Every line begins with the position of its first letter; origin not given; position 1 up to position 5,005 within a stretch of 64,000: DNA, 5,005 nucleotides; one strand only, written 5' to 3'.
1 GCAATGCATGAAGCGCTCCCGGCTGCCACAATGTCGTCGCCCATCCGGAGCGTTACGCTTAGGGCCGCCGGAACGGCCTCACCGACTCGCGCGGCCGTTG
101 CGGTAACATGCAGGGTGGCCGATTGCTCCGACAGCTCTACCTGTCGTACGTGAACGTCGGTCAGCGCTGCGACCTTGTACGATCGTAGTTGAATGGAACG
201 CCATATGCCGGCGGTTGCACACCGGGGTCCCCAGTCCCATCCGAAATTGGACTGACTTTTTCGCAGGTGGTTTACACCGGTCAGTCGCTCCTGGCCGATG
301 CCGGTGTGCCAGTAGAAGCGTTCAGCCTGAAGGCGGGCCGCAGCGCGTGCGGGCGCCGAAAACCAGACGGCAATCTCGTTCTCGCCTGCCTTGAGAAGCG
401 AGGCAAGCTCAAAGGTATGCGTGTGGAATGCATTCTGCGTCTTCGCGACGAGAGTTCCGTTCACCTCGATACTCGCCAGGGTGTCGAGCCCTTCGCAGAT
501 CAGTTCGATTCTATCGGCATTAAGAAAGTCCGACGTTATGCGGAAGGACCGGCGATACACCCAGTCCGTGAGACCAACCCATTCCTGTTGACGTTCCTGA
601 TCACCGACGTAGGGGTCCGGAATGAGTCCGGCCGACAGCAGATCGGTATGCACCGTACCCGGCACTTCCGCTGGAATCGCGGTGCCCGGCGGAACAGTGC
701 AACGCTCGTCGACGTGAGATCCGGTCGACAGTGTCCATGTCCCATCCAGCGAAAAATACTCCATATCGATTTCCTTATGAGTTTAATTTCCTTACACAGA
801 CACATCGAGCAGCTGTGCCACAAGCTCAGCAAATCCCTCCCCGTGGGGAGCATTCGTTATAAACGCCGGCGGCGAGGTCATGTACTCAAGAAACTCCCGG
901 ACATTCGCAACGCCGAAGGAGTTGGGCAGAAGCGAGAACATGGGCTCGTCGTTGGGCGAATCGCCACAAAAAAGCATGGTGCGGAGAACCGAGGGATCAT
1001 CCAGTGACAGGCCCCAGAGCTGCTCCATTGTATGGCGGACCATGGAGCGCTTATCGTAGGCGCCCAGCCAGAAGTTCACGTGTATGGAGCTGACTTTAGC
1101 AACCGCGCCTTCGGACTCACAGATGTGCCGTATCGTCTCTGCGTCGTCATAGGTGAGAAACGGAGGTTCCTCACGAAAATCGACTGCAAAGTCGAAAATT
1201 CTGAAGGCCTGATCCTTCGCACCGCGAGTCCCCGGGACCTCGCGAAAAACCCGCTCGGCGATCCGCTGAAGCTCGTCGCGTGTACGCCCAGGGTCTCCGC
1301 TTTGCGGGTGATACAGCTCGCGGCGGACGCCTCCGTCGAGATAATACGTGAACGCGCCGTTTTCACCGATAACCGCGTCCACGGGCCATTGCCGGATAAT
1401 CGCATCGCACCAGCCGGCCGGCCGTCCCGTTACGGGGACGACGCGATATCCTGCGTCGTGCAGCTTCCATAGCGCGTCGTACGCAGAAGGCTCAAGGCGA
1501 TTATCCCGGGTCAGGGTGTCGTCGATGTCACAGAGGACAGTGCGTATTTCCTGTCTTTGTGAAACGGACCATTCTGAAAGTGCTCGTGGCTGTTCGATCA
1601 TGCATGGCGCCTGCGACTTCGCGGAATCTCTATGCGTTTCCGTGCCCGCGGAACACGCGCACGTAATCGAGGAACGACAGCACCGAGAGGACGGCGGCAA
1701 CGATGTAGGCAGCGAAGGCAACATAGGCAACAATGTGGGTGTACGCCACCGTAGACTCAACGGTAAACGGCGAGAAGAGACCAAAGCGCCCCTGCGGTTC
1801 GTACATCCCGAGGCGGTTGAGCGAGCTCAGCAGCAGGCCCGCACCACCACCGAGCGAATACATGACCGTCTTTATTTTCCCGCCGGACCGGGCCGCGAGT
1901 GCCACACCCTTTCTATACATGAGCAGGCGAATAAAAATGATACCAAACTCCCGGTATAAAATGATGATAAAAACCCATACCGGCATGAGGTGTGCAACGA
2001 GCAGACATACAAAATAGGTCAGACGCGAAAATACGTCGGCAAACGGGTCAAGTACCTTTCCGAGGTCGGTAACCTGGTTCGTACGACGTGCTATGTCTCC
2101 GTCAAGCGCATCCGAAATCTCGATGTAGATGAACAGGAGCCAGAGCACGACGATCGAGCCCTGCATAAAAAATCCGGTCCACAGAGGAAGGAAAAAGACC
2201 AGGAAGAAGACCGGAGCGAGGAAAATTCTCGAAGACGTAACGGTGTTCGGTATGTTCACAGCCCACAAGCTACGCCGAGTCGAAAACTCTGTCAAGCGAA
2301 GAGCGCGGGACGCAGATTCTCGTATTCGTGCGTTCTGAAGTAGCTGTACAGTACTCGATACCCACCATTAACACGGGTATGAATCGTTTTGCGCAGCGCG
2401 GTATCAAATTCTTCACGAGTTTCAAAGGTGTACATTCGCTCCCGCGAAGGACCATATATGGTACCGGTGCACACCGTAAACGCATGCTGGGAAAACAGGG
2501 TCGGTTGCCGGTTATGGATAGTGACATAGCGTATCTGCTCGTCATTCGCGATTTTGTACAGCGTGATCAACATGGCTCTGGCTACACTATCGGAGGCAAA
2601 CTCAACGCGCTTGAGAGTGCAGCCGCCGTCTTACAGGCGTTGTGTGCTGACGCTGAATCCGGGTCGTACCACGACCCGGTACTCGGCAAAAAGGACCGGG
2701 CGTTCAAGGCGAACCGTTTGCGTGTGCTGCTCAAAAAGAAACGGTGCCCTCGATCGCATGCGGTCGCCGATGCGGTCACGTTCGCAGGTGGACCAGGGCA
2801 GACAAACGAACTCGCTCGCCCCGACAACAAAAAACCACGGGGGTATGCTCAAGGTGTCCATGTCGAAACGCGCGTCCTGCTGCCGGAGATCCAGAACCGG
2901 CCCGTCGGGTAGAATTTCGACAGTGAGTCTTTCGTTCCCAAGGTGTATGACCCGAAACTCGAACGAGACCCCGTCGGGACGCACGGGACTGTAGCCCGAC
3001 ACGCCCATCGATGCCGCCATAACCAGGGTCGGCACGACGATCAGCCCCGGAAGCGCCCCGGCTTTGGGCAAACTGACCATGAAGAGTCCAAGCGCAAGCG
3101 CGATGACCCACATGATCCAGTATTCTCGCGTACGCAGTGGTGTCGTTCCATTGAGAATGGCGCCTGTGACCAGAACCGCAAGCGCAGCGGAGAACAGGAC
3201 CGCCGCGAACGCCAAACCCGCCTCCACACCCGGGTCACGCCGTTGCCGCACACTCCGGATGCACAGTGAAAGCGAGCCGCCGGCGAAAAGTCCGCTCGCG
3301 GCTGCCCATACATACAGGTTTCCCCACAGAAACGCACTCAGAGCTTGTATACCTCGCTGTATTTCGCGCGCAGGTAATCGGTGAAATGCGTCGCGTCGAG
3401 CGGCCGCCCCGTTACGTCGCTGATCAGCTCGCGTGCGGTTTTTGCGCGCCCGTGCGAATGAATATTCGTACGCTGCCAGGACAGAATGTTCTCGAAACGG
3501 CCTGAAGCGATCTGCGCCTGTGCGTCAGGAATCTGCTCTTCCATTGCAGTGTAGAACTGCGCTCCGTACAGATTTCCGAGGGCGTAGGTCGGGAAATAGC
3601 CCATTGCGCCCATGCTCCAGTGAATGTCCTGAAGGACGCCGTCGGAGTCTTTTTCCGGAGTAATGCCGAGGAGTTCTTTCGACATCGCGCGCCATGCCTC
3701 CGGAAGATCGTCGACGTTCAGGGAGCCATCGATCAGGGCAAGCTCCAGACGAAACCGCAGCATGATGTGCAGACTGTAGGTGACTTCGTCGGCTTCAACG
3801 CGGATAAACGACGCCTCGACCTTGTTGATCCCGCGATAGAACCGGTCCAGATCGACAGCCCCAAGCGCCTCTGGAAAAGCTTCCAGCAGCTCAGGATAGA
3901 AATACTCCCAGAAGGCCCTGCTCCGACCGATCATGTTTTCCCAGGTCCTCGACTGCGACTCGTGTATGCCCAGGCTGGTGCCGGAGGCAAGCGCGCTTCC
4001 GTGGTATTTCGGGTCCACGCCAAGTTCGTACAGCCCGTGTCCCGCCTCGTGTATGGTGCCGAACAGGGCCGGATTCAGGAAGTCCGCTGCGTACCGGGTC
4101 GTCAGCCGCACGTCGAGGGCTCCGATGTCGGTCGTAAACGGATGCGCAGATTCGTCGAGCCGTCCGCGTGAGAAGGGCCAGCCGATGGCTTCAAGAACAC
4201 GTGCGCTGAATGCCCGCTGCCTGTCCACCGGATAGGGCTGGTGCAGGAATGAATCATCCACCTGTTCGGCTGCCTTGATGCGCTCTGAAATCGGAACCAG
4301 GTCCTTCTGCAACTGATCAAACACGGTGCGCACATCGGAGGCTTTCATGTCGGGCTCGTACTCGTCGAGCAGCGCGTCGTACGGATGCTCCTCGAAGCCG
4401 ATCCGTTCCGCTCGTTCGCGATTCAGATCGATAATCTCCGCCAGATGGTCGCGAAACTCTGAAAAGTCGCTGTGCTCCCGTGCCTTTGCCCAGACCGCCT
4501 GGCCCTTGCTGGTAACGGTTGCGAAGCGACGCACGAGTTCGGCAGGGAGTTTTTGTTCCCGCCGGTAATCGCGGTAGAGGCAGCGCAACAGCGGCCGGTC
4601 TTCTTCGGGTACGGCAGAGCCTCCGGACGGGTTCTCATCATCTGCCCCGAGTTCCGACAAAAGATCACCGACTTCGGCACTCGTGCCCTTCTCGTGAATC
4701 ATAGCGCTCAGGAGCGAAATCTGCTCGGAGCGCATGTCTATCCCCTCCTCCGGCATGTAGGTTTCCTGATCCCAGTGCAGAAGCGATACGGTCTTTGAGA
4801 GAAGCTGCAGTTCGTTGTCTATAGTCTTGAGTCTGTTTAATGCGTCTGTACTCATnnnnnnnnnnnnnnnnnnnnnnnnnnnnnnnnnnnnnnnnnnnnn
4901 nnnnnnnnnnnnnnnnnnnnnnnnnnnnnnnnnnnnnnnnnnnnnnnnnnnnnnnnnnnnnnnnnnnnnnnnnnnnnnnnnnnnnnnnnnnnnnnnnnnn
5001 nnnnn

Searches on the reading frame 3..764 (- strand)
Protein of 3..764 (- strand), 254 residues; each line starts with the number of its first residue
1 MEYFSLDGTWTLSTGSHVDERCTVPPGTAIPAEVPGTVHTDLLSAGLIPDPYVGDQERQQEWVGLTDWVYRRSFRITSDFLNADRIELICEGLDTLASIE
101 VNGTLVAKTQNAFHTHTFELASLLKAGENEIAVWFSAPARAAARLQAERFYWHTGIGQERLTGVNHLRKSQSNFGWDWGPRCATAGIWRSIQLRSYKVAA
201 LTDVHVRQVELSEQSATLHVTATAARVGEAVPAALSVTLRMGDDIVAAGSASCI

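Call 70: search_protein_families(library=pfam, proteins=[window:3-764:-], max_evalue=0.00001)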
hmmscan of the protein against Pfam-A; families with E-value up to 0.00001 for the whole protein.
window:3-764:- (254 aa): 2 families
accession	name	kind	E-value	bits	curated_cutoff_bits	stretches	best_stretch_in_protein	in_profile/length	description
PF22666.2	Glyco_hydro_2_N2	-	6.7e-53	179.6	27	1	23-189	10-167/167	Glycosyl hydrolase 2 galactose-binding domain-like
PF02837.24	Glyco_hydro_2_N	-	5.7e-09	36.6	28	1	69-156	68-159/169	Glycosyl hydrolases family 2, sugar binding domain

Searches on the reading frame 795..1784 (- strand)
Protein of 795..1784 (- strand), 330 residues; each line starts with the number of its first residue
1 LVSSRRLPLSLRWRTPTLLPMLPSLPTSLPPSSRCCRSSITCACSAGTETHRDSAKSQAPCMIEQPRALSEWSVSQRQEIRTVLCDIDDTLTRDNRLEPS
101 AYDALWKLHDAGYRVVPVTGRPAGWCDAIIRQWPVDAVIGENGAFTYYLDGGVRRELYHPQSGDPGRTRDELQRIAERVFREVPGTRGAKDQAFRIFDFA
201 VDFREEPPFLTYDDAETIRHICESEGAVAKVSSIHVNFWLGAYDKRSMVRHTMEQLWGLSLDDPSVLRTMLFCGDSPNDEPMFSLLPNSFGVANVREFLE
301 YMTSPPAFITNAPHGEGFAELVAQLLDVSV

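Call 70: search_protein_families(library=pfam, proteins=[window:795-1784:-], max_evalue=0.00001)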
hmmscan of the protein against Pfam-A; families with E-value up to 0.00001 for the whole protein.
window:795-1784:- (330 aa): 1 family
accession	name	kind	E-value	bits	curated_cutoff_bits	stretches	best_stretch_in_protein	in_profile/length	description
PF08282.18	Hydrolase_3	-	3.1e-12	47.2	20.9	1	83-148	1-68/255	haloacid dehalogenase-like hydrolase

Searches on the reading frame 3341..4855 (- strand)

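Call 70: search_protein_families(library=pfam, proteins=[window:3341-4855:-], max_evalue=0.00001)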
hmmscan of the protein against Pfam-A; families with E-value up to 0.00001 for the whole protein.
window:3341-4855:- (505 aa): 1 family
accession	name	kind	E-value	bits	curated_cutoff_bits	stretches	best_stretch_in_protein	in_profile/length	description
PF02074.21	Peptidase_M32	-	1.4e-181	604.9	25.1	1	9-499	2-489/489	Carboxypeptidase Taq (M32) metallopeptidase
